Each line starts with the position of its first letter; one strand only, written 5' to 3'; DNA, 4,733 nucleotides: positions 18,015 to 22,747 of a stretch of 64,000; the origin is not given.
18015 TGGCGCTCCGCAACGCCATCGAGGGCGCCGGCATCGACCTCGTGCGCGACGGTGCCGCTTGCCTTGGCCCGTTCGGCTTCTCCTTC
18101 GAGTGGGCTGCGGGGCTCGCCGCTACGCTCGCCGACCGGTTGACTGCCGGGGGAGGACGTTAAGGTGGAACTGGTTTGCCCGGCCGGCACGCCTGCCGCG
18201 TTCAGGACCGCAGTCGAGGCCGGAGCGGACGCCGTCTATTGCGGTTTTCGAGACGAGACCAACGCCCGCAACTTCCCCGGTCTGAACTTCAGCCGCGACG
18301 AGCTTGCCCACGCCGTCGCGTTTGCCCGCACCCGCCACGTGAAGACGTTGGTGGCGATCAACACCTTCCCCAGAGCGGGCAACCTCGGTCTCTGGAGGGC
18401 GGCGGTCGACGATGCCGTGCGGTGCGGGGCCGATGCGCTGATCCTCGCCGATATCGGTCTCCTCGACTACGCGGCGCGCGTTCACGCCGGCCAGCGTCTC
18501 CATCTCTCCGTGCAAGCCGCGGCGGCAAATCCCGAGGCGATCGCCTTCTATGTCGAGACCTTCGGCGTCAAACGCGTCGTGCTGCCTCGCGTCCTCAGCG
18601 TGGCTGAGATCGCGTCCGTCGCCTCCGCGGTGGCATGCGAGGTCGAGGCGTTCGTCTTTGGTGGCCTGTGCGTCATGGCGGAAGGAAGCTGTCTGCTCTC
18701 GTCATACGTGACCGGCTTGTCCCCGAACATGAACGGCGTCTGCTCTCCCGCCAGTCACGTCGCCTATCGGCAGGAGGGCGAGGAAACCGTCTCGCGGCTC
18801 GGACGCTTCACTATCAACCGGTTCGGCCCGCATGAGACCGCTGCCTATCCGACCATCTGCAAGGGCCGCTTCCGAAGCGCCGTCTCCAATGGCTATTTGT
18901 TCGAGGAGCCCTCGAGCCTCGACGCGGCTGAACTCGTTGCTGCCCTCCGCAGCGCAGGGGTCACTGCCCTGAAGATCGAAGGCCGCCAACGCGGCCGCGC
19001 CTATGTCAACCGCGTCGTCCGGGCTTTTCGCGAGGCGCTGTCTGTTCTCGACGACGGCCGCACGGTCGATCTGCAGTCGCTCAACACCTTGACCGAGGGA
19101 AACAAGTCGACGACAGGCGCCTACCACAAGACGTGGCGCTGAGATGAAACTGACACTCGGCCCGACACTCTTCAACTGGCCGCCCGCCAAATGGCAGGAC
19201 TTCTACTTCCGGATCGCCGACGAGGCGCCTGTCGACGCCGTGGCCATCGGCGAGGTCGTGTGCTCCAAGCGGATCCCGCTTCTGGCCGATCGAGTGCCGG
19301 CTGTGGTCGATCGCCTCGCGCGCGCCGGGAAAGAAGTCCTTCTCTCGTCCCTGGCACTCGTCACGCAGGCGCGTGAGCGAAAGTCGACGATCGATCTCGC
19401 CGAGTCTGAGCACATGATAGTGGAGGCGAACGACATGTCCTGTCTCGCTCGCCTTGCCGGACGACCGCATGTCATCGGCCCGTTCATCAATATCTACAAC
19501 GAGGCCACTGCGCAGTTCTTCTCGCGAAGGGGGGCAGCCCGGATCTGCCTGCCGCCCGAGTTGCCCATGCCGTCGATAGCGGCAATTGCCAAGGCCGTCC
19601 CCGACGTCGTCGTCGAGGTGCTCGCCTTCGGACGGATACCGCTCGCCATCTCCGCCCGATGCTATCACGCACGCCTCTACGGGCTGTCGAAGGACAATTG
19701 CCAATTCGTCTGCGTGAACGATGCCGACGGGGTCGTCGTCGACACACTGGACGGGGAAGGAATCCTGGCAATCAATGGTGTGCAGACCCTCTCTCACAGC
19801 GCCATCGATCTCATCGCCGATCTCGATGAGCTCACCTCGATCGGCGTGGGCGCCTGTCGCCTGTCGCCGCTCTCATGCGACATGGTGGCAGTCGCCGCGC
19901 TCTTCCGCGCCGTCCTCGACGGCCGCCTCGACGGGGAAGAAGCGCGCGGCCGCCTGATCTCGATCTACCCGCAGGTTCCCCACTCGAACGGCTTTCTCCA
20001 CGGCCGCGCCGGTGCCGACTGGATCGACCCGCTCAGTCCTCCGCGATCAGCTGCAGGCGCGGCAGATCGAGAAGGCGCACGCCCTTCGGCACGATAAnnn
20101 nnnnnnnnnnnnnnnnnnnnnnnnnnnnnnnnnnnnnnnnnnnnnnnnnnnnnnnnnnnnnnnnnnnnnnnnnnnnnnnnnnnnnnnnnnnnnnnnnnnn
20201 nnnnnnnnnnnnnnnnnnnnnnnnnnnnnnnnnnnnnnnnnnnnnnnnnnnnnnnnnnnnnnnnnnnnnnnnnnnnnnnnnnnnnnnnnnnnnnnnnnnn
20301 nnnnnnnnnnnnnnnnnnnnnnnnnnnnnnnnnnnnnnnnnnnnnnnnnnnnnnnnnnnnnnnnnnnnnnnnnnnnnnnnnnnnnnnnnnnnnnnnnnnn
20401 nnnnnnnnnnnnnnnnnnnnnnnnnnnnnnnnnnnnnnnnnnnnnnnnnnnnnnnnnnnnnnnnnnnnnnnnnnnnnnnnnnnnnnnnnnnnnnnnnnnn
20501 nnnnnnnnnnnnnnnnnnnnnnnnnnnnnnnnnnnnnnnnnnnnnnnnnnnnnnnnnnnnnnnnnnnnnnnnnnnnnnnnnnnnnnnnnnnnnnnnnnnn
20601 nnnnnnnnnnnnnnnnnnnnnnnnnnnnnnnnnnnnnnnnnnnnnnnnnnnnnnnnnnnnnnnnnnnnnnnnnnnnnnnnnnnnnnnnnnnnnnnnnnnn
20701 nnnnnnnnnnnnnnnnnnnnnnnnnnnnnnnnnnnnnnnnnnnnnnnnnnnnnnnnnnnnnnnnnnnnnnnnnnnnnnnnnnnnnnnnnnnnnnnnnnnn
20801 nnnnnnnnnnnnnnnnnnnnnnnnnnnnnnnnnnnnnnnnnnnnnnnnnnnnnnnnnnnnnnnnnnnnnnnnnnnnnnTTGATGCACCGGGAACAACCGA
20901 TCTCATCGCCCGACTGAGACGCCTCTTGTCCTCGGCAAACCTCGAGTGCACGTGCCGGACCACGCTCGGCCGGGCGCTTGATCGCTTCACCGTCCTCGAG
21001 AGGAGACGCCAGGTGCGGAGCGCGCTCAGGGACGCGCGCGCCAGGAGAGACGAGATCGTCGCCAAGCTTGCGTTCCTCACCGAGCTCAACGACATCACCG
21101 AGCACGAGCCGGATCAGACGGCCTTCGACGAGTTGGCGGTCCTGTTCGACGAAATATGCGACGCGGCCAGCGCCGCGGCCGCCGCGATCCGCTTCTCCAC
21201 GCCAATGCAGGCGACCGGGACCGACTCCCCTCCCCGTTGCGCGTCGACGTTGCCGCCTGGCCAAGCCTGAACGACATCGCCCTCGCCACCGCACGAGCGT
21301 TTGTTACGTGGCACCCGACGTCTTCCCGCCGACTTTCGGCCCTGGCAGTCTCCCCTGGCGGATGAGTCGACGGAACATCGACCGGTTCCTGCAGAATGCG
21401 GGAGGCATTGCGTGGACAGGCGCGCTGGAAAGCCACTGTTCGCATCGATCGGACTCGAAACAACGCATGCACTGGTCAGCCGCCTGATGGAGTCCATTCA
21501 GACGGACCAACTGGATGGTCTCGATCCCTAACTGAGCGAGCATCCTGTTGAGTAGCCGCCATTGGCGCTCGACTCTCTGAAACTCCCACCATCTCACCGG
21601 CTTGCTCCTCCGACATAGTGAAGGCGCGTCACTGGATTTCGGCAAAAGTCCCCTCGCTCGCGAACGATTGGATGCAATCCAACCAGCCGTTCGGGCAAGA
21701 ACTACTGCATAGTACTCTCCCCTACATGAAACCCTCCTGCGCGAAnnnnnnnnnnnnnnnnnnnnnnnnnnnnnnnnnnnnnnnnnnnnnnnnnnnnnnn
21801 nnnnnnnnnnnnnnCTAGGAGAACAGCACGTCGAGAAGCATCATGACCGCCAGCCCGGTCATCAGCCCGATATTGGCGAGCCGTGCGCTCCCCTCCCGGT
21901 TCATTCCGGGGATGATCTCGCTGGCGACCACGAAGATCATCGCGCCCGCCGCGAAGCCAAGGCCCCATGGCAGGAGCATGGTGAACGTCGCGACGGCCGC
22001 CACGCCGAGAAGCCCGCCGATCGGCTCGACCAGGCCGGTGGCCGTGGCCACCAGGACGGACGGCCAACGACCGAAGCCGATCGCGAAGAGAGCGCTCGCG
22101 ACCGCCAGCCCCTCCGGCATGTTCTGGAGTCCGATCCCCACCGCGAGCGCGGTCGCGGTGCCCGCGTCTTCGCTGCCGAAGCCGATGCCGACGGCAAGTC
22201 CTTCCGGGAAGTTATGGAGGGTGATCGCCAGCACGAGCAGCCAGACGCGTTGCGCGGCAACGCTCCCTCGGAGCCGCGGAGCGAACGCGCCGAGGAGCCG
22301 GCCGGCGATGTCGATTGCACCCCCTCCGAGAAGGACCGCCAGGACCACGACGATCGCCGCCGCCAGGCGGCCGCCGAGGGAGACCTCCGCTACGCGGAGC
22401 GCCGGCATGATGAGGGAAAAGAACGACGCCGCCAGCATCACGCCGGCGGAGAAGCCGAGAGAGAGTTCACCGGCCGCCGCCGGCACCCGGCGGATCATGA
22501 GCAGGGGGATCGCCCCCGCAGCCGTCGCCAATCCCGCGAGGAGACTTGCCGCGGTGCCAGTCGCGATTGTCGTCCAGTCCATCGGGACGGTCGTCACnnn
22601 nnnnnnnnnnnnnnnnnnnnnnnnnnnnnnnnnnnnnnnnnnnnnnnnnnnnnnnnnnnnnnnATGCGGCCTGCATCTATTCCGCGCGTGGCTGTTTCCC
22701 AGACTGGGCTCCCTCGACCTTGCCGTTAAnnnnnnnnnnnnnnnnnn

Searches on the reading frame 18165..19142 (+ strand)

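Call 25: search_protein_families(library=pfam, proteins=[window:18165-19142:+], max_evalue=0.0001)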
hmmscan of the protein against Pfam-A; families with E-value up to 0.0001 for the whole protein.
window:18165-19142:+ (325 aa): 1 family
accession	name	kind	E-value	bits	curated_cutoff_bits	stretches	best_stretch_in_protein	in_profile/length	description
PF01136.24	Peptidase_U32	-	2.4e-55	187.8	22.4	1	77-309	4-217/233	Peptidase family U32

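Call 58: search_protein_families(library=ncbifam, proteins=[window:18165-19142:+], max_evalue=0.00001)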
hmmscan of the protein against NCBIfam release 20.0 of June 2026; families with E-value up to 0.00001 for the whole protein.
window:18165-19142:+ (325 aa): 2 families
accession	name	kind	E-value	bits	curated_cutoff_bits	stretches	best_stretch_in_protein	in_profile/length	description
NF047963.1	quinone_UbiU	equivalog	2.1e-147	490.6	440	1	1-325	1-331/331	ubiquinone anaerobic biosynthesis protein UbiU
NF011996.0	PRK15452.1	equivalog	8.8e-46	156.6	534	2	2-207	6-208/449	prephenate-dependent tRNA uridine(34) hydroxylase TrhP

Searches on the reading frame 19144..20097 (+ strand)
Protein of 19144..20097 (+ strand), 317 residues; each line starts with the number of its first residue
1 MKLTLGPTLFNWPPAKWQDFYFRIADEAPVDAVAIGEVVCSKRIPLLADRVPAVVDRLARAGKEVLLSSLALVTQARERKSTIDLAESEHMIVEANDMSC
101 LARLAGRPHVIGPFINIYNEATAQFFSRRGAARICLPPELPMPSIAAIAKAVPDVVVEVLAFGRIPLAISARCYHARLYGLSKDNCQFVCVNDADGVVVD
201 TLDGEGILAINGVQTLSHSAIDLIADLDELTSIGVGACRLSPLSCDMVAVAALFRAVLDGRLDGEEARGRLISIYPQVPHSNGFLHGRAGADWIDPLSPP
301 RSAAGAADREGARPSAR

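Call 25: search_protein_families(library=pfam, proteins=[window:19144-20097:+], max_evalue=0.0001)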
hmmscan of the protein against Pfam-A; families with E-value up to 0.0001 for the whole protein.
window:19144-20097:+ (317 aa): 1 family
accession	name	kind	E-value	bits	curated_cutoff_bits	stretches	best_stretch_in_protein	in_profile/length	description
PF01136.24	Peptidase_U32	-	7.7e-20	71.6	22.4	1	115-288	45-230/233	Peptidase family U32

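Call 58: search_protein_families(library=ncbifam, proteins=[window:19144-20097:+], max_evalue=0.00001)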
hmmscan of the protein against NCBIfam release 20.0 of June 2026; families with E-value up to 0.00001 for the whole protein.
window:19144-20097:+ (317 aa): 3 families
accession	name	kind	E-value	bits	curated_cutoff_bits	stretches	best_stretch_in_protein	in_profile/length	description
NF047965.1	quinone_UbiV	equivalog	1.9e-109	365.7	275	1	2-291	1-291/292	ubiquinone anaerobic biosynthesis protein UbiV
NF011991.0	PRK15447.1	equivalog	4.8e-106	354.6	283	1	1-294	1-299/302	U32 family peptidase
NF011996.0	PRK15452.1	equivalog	1.2e-08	34.3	534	1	116-192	121-196/449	prephenate-dependent tRNA uridine(34) hydroxylase TrhP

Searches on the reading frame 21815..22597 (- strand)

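Call 24: search_protein_families(library=pfam, proteins=[window:21815-22597:-], max_evalue=0.0001)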
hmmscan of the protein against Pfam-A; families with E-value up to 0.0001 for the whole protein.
window:21815-22597:- (260 aa): 1 family
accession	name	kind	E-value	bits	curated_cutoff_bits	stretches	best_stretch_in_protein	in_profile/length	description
PF02535.28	Zip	-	2.5e-21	76.7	35.1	1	116-255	176-322/323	ZIP Zinc transporter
